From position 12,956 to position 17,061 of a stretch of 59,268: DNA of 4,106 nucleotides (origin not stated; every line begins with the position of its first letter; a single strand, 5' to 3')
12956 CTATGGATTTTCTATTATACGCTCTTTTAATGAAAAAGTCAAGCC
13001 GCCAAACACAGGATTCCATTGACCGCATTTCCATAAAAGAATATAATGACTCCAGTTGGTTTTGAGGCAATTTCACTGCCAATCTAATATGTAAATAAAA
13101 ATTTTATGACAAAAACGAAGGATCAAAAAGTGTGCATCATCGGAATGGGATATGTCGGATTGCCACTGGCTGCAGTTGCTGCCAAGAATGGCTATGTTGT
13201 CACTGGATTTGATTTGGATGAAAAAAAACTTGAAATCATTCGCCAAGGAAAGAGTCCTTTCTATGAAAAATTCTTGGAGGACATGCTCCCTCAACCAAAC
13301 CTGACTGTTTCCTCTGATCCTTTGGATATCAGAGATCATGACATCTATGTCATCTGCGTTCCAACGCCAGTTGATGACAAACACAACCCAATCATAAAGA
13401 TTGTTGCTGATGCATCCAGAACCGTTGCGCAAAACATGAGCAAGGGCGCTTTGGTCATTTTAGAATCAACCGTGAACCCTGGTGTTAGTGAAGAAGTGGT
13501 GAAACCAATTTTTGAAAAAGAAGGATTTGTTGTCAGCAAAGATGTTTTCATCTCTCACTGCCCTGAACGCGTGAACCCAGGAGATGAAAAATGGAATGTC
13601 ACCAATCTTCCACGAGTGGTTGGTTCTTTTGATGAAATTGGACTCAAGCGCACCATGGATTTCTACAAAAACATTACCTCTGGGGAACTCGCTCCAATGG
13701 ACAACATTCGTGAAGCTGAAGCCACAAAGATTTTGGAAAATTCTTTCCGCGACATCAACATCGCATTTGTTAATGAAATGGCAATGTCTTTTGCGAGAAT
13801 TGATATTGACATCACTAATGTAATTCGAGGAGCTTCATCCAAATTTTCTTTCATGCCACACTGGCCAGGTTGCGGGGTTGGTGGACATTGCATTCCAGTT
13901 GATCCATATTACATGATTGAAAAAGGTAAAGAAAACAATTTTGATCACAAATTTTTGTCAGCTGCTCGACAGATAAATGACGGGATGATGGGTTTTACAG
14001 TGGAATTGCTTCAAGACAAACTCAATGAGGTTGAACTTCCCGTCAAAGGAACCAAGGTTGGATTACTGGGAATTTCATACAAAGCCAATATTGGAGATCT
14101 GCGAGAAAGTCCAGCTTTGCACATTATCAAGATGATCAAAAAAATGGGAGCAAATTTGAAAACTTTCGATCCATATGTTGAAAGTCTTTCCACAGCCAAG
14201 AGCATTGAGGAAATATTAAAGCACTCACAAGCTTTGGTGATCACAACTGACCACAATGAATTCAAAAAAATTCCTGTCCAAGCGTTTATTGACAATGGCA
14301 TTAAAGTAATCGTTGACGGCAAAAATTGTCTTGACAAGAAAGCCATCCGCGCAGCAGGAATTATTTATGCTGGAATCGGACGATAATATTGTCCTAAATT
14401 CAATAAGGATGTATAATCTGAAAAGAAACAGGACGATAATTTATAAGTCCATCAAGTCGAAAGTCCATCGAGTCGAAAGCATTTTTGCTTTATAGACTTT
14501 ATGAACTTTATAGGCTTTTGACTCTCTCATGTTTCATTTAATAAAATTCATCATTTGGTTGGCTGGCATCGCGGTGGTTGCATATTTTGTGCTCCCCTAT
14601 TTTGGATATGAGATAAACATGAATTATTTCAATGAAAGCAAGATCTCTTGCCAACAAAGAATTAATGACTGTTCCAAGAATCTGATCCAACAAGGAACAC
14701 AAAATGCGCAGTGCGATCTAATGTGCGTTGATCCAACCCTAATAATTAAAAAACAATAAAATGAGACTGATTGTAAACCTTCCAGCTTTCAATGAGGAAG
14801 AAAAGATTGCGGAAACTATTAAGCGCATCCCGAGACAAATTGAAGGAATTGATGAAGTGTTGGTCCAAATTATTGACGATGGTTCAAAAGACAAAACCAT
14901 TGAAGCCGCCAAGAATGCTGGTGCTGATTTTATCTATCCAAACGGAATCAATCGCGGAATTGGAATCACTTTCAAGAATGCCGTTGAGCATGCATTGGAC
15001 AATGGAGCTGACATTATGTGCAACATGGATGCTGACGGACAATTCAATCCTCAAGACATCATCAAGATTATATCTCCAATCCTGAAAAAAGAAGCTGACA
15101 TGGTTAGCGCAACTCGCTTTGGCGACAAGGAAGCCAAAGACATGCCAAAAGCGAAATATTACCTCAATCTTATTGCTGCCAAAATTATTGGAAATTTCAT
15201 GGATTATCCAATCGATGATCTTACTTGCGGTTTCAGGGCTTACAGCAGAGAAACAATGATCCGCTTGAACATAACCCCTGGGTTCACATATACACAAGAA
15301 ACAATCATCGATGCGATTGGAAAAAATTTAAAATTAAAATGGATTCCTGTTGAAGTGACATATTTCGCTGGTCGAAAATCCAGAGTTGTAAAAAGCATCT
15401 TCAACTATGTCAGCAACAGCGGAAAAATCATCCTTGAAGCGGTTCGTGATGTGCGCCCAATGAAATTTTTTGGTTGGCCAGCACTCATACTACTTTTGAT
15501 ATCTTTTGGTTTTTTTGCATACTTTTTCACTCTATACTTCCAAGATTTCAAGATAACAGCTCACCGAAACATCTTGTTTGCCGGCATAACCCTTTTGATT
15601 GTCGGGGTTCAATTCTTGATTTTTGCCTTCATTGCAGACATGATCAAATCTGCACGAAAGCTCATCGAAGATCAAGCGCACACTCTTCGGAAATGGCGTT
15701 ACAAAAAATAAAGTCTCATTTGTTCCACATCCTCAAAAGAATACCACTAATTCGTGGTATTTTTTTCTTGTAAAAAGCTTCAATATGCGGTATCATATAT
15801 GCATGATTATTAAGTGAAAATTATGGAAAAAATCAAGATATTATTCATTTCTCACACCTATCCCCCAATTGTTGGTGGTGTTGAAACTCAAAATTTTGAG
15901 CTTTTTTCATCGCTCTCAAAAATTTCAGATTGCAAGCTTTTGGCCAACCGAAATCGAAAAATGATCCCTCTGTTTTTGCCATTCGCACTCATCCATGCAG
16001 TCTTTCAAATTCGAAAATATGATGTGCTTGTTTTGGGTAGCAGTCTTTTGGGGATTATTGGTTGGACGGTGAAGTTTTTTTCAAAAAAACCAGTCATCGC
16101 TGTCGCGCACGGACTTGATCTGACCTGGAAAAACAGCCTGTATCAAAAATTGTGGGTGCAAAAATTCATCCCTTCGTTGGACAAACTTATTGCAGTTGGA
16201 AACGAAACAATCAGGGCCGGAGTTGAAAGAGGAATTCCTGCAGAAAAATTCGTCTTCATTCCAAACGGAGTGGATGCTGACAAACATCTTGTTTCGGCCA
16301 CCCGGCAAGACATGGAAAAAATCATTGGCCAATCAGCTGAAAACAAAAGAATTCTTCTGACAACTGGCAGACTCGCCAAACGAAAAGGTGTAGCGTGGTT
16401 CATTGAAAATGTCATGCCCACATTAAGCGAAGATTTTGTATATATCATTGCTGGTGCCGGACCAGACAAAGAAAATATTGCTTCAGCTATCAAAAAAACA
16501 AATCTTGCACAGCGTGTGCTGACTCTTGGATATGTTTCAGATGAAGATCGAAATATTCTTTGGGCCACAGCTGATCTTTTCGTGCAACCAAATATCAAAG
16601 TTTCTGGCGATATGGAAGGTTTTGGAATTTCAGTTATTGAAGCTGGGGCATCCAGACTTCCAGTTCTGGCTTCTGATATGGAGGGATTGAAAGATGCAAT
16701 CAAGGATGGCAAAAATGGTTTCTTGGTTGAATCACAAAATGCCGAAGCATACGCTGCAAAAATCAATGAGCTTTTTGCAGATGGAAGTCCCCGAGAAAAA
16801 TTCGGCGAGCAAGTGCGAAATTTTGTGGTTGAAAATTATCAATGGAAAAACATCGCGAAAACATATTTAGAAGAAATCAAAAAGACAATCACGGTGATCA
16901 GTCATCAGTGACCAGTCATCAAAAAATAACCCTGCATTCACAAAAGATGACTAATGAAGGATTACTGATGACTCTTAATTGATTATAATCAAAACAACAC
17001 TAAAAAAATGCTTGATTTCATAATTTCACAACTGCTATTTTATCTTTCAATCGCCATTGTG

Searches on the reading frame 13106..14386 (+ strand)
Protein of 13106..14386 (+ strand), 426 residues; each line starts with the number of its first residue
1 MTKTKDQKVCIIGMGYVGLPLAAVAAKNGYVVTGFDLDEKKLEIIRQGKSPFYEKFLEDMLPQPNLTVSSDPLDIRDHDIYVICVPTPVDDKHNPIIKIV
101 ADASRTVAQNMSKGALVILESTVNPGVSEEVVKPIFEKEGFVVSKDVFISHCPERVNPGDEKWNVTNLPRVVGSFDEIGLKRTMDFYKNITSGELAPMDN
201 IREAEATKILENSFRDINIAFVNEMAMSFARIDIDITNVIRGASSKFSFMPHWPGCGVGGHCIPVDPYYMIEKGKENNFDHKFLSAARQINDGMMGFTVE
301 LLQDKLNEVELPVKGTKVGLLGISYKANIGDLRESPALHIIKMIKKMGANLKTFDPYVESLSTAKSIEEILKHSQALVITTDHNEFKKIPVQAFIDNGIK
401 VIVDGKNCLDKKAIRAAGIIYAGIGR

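Call 32: search_protein_families(library=pfam, proteins=[window:13106-14386:+], max_evalue=0.001)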
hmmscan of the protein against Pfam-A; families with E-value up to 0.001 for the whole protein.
window:13106-14386:+ (426 aa): 7 families
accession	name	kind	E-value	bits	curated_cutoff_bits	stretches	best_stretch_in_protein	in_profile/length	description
PF03721.20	UDPG_MGDP_dh_N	-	1.4e-38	132.8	27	1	7-177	1-177/187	UDP-glucose/GDP-mannose dehydrogenase family, NAD binding domain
PF00984.24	UDPG_MGDP_dh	-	2.8e-27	95.1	25.4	1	202-292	1-93/94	UDP-glucose/GDP-mannose dehydrogenase family, central domain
PF03720.21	UDPG_MGDP_dh_C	-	3.3e-22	79.2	30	1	320-411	2-103/103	UDP-glucose/GDP-mannose dehydrogenase family, UDP binding domain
PF03446.21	NAD_binding_2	-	4.1e-07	30.6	21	1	8-139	1-111/161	NAD binding domain of 6-phosphogluconate dehydrogenase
PF01210.29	NAD_Gly3P_dh_N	-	8.4e-06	26.3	23.1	1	8-91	1-83/158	NAD-dependent glycerol-3-phosphate dehydrogenase N-terminus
PF02826.25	2-Hacid_dh_C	-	6e-05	22.9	25.1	0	3-43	33-73/178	D-isomer specific 2-hydroxyacid dehydrogenase, NAD binding domain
PF01262.27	AlaDh_PNT_C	-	0.00013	21.9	23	0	5-47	27-69/214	Alanine dehydrogenase/PNT, C-terminal domain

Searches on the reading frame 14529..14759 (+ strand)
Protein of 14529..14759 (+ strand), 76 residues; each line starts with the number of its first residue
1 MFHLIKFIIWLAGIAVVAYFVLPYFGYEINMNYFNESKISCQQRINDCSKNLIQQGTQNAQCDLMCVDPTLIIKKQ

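Call 32: search_protein_families(library=pfam, proteins=[window:14529-14759:+], max_evalue=0.001)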
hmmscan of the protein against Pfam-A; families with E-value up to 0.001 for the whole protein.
window:14529-14759:+ (76 aa): 0 families

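Call 69: search_protein_families(library=padloc, proteins=[window:14529-14759:+], max_evalue=0.01)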
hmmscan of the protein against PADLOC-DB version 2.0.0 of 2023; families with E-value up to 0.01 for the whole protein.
window:14529-14759:+ (76 aa): 1 family
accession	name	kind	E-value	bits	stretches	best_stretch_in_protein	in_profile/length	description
PDLC00715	Effector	-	0.0071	13.6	1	16-61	212-257/315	4TM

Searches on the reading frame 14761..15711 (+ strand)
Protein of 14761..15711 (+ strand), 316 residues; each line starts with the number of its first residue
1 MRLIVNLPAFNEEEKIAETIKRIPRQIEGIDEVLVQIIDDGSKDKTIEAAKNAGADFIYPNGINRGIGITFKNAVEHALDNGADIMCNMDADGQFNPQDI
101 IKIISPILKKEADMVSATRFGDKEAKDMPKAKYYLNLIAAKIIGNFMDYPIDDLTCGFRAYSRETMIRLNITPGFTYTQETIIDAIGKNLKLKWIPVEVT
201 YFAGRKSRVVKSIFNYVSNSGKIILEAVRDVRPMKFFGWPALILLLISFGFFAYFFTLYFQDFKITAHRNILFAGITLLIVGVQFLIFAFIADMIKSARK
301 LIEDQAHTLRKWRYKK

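Call 3: search_protein_families(library=pfam, proteins=[window:14761-15711:+], max_evalue=0.01)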
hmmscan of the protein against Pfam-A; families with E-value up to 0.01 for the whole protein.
window:14761-15711:+ (316 aa): 1 family
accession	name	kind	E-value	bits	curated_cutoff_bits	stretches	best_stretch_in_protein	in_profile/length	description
PF00535.33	Glycos_transf_2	-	6.5e-19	68.9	23.3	1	7-164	4-162/168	Glycosyl transferase family 2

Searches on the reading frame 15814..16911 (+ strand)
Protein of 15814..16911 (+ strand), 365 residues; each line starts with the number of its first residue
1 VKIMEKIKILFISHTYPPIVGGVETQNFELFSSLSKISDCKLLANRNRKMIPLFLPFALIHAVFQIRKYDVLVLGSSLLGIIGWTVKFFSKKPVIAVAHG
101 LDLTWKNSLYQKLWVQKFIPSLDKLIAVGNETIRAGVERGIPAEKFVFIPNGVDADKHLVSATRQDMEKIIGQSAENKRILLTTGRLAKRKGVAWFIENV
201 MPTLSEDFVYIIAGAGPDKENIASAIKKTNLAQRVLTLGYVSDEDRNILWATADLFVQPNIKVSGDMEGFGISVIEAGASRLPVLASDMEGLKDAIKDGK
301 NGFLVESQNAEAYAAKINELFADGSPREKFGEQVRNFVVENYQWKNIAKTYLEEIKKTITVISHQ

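Call 3: search_protein_families(library=pfam, proteins=[window:15814-16911:+], max_evalue=0.01)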
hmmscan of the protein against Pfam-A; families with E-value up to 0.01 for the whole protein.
window:15814-16911:+ (365 aa): 6 families
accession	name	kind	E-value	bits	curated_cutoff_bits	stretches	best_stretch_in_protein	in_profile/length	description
PF00534.26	Glycos_transf_1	-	8.4e-37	126.8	26.4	1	173-336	10-171/172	Glycosyl transferases group 1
PF13692.12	Glyco_trans_1_4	-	9.1e-31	107.5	27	1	179-323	2-142/142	Glycosyl transferases group 1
PF13439.12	Glyco_transf_4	-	1.7e-11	44.8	28.5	1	53-156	58-169/170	Glycosyltransferase Family 4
PF20706.3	GT4-conflict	-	8.8e-07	28.7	26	1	175-349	194-383/385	Family 4 Glycosyltransferase in conflict systems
PF13579.12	Glyco_trans_4_4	-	2.4e-05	25.2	29.7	1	58-152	62-158/158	Glycosyl transferase 4-like domain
PF13524.12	Glyco_trans_1_2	-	0.00093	19.6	25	1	220-352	27-143/144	Glycosyl transferase-like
